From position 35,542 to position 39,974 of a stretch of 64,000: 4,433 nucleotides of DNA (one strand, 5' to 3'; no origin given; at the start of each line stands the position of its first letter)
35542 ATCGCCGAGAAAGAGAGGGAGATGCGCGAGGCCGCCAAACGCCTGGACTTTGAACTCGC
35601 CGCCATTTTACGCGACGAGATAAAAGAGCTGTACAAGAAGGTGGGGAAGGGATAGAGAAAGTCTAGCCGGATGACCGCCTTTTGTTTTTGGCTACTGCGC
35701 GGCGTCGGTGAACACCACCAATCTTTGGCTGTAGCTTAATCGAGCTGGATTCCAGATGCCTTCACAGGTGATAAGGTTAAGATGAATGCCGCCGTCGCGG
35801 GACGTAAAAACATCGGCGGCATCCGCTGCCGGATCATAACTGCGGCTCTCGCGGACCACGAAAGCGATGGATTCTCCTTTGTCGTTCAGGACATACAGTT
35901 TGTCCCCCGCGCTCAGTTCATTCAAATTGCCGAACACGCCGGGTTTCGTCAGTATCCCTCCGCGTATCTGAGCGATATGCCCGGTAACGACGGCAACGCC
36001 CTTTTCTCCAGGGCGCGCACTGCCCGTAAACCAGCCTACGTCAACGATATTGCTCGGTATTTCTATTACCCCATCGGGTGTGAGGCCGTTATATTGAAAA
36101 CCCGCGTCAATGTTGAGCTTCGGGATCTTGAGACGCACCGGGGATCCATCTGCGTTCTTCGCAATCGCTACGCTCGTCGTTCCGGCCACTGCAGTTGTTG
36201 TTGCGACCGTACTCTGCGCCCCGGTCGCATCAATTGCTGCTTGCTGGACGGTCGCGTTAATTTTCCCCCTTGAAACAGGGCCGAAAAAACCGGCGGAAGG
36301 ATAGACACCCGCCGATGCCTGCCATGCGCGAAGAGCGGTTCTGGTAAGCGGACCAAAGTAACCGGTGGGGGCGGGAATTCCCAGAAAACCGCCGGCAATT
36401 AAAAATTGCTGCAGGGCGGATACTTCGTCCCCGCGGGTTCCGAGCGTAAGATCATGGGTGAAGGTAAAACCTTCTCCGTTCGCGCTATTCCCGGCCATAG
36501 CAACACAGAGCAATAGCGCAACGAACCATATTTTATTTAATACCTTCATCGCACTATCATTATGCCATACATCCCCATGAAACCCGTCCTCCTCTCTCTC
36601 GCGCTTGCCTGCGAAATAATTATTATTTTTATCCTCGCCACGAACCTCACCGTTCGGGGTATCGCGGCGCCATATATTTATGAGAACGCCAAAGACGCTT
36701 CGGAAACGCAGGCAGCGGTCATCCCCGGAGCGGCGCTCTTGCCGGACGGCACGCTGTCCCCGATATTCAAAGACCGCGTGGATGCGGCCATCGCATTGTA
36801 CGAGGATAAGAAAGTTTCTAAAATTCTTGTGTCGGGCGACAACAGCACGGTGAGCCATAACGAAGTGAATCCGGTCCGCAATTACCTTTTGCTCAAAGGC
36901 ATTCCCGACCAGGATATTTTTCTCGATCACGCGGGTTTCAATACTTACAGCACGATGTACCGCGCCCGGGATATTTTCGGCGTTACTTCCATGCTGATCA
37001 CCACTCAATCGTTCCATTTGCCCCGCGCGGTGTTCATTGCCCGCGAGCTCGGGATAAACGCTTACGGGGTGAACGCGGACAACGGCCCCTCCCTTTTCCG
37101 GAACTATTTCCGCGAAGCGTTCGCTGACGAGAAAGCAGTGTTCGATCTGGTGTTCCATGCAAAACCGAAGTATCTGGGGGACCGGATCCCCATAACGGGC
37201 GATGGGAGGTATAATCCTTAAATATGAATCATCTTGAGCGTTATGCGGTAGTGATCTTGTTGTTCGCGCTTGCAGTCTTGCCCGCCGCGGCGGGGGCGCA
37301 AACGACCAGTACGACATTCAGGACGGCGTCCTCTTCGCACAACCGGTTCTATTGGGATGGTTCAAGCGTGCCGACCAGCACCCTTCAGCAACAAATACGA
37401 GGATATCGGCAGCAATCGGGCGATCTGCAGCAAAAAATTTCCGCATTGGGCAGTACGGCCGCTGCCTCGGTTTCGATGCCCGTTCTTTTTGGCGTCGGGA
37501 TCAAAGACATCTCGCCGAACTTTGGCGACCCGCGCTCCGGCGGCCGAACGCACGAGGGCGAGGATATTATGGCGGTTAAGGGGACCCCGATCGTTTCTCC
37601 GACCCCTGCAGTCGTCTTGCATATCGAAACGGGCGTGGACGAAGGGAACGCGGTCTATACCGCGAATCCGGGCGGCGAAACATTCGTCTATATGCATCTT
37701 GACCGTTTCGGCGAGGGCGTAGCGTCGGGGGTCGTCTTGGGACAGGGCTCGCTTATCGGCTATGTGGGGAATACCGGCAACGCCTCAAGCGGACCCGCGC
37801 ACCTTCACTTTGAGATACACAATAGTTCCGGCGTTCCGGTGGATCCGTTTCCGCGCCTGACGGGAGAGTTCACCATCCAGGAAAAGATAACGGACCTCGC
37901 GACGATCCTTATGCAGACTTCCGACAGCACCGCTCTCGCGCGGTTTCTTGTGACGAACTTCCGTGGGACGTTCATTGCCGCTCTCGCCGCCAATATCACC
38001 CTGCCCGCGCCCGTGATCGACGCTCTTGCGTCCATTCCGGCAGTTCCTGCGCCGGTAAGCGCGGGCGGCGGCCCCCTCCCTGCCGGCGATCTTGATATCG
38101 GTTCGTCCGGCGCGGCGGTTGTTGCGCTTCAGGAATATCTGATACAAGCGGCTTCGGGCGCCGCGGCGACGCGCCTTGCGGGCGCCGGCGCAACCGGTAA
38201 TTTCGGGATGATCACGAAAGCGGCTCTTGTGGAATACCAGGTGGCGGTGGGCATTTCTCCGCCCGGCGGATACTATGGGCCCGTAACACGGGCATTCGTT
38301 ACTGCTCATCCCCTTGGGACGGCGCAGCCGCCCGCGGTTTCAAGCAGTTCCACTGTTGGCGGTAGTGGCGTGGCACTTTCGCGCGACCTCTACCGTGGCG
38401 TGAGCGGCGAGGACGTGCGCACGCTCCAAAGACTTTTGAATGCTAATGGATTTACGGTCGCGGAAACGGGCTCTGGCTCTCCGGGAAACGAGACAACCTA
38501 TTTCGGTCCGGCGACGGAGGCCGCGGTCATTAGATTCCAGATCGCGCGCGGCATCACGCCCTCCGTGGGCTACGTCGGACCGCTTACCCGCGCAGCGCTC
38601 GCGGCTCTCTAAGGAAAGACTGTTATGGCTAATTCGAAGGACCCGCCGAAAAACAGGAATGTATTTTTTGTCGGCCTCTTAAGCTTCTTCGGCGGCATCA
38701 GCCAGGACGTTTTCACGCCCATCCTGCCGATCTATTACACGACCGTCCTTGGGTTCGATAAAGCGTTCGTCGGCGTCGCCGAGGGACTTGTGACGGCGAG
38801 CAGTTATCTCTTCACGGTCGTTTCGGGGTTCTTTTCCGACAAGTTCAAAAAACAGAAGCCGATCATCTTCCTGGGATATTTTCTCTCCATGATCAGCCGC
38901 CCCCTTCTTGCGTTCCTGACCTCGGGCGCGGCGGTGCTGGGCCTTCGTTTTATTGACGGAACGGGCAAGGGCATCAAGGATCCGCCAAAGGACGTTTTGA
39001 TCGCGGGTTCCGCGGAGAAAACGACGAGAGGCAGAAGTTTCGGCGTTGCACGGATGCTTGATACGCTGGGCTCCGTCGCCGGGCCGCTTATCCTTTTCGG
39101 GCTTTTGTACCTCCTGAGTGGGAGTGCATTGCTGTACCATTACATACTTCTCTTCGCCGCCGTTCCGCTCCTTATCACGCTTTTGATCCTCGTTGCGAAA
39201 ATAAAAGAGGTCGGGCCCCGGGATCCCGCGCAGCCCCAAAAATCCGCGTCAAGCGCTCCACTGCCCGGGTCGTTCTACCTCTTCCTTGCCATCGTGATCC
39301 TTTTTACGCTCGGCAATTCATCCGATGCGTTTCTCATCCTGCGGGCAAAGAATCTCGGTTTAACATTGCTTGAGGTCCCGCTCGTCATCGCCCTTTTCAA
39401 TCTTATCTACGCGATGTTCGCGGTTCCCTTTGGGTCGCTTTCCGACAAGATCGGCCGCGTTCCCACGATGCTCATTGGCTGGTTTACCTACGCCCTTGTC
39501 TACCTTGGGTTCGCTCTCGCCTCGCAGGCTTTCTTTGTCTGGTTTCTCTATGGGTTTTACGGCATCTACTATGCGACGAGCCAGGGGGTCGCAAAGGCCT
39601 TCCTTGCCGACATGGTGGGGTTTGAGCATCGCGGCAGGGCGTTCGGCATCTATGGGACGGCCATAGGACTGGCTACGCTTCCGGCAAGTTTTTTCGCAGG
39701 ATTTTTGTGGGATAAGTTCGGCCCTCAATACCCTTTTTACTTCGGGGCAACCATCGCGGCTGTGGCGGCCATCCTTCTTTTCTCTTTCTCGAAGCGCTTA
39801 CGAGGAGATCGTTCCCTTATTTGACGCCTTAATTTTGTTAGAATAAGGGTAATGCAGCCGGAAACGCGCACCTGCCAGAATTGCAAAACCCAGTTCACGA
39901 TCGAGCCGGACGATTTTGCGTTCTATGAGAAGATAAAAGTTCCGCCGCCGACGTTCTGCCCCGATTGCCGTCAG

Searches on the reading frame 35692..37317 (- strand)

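Call 7: search_protein_families(library=pfam, proteins=[window:35692-37317:-], max_evalue=0.001)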
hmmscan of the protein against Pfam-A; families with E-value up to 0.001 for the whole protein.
window:35692-37317:- (541 aa): 2 families
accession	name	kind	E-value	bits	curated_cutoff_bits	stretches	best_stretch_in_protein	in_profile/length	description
PF04203.18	Sortase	-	4.8e-18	65.5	26.6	1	396-538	1-123/125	Sortase domain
PF01471.23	PG_binding_1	-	3.9e-09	37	23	1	295-337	1-42/57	Putative peptidoglycan binding domain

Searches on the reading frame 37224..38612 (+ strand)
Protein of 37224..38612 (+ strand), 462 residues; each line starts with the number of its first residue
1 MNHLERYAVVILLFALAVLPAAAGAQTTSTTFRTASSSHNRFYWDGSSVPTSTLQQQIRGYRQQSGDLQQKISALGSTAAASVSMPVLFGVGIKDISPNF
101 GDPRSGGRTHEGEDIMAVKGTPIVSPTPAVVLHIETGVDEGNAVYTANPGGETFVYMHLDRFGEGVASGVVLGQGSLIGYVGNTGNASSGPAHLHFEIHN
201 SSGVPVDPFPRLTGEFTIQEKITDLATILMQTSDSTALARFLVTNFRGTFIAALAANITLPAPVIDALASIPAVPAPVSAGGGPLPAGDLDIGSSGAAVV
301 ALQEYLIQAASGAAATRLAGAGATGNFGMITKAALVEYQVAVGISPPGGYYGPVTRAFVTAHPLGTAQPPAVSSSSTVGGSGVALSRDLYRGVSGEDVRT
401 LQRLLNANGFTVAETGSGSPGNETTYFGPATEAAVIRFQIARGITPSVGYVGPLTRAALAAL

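Call 7: search_protein_families(library=pfam, proteins=[window:37224-38612:+], max_evalue=0.001)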
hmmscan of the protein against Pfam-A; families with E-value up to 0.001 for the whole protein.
window:37224-38612:+ (462 aa): 2 families
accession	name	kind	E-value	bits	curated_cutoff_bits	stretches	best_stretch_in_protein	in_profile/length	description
PF01471.23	PG_binding_1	-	4.2e-21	75.3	23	2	394-459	1-57/57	Putative peptidoglycan binding domain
PF01551.29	Peptidase_M23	-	3.7e-17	62.7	28.7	1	109-208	2-96/96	Peptidase family M23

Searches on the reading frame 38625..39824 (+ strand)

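Call 7: search_protein_families(library=pfam, proteins=[window:38625-39824:+], max_evalue=0.001)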
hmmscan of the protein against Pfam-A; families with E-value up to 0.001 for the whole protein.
window:38625-39824:+ (399 aa): 1 family
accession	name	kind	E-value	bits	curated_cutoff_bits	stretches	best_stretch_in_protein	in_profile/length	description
PF07690.21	MFS_1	-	4e-42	144.8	33.4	2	220-386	2-169/347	Major Facilitator Superfamily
